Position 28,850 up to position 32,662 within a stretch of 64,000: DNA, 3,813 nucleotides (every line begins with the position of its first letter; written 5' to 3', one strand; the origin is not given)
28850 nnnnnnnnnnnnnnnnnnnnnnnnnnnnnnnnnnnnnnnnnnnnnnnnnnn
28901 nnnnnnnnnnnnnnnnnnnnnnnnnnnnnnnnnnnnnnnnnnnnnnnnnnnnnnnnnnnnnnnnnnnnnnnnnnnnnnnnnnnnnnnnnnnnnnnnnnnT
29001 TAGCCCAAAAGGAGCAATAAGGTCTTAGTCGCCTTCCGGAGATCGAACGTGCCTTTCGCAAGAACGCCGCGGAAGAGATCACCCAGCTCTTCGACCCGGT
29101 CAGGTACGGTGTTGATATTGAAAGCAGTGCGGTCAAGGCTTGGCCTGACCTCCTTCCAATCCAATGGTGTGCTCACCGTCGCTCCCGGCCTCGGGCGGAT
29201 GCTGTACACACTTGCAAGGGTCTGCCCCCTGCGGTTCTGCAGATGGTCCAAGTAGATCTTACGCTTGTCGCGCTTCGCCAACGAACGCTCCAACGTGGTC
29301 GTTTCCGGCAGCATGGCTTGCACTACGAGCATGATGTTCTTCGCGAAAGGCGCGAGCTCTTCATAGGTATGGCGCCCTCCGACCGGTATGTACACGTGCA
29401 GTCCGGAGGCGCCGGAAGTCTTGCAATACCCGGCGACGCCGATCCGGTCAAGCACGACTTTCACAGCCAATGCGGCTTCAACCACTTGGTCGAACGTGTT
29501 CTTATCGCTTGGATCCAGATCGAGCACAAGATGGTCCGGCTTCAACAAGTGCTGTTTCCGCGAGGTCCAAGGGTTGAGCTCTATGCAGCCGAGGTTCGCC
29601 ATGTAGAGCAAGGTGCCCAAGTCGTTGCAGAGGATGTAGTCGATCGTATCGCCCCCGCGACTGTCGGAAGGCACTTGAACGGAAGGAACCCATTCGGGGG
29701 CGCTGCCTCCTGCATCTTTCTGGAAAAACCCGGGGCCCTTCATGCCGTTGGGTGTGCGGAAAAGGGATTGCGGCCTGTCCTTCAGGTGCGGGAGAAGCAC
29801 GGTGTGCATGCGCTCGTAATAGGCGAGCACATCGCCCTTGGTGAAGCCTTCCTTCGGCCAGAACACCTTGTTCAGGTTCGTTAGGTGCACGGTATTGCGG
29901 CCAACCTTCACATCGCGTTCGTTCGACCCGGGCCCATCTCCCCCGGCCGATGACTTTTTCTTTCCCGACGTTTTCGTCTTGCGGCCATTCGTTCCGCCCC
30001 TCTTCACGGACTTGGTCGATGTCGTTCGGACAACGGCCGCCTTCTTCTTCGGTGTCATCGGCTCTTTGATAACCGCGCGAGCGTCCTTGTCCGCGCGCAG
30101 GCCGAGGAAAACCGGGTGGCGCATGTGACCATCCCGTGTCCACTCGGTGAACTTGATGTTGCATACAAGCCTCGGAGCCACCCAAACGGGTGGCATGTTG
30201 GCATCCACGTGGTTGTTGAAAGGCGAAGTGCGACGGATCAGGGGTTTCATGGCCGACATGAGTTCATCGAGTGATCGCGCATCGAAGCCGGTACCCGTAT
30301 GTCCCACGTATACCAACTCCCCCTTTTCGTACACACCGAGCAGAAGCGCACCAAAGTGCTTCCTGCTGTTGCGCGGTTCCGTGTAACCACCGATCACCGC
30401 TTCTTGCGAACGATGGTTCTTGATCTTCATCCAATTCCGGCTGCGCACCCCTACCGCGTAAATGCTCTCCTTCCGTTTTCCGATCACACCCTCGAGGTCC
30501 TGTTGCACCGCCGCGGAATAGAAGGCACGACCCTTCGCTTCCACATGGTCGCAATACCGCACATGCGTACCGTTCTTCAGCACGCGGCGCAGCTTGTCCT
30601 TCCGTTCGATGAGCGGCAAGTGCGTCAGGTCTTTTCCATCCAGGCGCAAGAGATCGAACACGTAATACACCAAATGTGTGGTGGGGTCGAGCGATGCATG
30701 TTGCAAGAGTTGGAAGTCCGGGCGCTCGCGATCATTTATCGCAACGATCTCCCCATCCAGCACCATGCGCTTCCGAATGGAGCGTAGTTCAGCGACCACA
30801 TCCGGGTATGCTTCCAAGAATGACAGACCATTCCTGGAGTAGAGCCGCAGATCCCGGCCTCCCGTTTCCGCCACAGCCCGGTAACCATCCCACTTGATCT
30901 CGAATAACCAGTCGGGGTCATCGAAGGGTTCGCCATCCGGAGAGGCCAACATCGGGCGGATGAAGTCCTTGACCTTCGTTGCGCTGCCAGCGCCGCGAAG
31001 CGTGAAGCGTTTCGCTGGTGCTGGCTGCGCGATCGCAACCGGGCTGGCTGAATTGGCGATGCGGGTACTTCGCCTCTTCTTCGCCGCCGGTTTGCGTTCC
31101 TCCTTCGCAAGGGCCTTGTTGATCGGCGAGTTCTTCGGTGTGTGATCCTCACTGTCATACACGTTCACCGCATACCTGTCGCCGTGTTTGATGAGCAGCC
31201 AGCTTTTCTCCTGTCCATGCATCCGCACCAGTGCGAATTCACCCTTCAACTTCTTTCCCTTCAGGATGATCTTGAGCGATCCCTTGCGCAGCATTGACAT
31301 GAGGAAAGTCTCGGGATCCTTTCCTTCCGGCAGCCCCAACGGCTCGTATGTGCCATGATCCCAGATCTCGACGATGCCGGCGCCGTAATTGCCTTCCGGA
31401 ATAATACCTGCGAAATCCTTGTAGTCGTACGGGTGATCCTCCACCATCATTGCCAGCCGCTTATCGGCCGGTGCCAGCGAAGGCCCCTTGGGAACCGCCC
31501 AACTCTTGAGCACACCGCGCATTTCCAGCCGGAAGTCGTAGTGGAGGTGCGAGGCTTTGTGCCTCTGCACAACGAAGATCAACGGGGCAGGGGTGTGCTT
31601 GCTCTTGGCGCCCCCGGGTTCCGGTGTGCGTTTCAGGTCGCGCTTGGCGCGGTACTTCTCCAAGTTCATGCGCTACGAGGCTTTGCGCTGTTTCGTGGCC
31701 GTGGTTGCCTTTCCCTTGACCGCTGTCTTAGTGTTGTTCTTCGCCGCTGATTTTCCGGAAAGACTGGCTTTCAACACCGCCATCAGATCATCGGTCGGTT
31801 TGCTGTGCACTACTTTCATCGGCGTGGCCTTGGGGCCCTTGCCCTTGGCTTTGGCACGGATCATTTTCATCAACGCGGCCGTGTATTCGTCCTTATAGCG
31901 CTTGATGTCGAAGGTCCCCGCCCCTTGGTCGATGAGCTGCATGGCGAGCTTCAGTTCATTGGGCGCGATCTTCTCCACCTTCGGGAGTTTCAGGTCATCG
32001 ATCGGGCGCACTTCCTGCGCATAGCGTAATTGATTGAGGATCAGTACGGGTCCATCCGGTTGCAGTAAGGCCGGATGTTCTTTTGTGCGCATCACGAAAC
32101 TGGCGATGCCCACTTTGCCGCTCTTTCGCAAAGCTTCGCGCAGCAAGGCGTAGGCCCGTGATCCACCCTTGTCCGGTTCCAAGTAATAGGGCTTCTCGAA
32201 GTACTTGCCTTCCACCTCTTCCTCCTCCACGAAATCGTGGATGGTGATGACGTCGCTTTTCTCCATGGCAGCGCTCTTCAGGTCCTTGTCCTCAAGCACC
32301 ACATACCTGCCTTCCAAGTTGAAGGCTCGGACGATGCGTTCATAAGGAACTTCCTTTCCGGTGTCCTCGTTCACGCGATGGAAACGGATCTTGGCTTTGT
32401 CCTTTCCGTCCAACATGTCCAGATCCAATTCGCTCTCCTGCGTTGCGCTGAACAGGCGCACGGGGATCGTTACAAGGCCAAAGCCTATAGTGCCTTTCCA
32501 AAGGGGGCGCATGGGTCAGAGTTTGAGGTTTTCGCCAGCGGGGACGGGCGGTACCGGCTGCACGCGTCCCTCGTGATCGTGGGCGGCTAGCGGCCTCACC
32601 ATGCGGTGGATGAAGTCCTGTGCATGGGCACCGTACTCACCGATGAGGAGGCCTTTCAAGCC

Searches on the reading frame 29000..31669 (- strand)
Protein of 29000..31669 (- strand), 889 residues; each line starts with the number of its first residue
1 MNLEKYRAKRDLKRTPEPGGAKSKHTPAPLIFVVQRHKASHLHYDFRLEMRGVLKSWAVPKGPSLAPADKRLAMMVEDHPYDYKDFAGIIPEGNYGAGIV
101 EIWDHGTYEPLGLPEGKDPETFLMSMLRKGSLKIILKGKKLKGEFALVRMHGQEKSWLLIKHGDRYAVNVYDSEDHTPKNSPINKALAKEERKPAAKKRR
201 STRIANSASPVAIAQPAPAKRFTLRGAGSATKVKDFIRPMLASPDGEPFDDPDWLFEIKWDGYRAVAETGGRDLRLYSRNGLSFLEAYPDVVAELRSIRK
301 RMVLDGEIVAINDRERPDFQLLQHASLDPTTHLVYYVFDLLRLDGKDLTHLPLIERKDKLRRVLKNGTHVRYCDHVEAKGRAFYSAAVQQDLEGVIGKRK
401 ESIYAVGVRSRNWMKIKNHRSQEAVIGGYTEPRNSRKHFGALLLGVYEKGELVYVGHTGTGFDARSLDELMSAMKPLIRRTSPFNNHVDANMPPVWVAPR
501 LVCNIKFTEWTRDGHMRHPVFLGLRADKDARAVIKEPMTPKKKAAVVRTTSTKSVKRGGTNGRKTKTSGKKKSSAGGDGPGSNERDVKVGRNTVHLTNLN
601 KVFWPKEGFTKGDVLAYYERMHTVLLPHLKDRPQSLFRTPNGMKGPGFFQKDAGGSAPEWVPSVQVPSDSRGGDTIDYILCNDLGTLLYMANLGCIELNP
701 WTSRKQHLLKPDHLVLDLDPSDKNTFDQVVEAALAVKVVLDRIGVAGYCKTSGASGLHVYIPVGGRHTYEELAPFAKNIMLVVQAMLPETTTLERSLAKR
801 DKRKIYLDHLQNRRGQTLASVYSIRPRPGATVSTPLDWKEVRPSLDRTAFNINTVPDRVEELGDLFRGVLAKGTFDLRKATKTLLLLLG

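Call 36: search_protein_families(library=pfam, proteins=[window:29000-31669:-], max_evalue=0.001)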
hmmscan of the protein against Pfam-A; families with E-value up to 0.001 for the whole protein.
window:29000-31669:- (889 aa): 4 families
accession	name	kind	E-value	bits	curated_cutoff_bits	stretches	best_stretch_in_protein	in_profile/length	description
PF21686.3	LigD_Prim-Pol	-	6.3e-85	285.2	27.4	1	610-866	1-254/254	LigD, primase-polymerase domain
PF13298.12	LigD_N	-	1.1e-40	138.6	31.1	1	35-149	1-107/107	DNA Ligase D 3'-phosphoesterase domain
PF01068.26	DNA_ligase_A_M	-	8.6e-35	120.7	26.2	1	249-417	17-204/204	ATP dependent DNA ligase domain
PF04679.21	DNA_ligase_A_C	-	7.3e-32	110.1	27.5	1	436-528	2-94/94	ATP dependent DNA ligase C terminal region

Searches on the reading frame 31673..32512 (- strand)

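Call 98: search_protein_families(library=pfam, proteins=[window:31673-32512:-], max_evalue=0.00001)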
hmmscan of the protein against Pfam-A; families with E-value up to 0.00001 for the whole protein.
window:31673-32512:- (279 aa): 1 family
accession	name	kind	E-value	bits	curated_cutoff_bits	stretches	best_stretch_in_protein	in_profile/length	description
PF02735.22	Ku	-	3e-46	158.1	25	1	11-188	2-189/190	Ku70/Ku80 beta-barrel domain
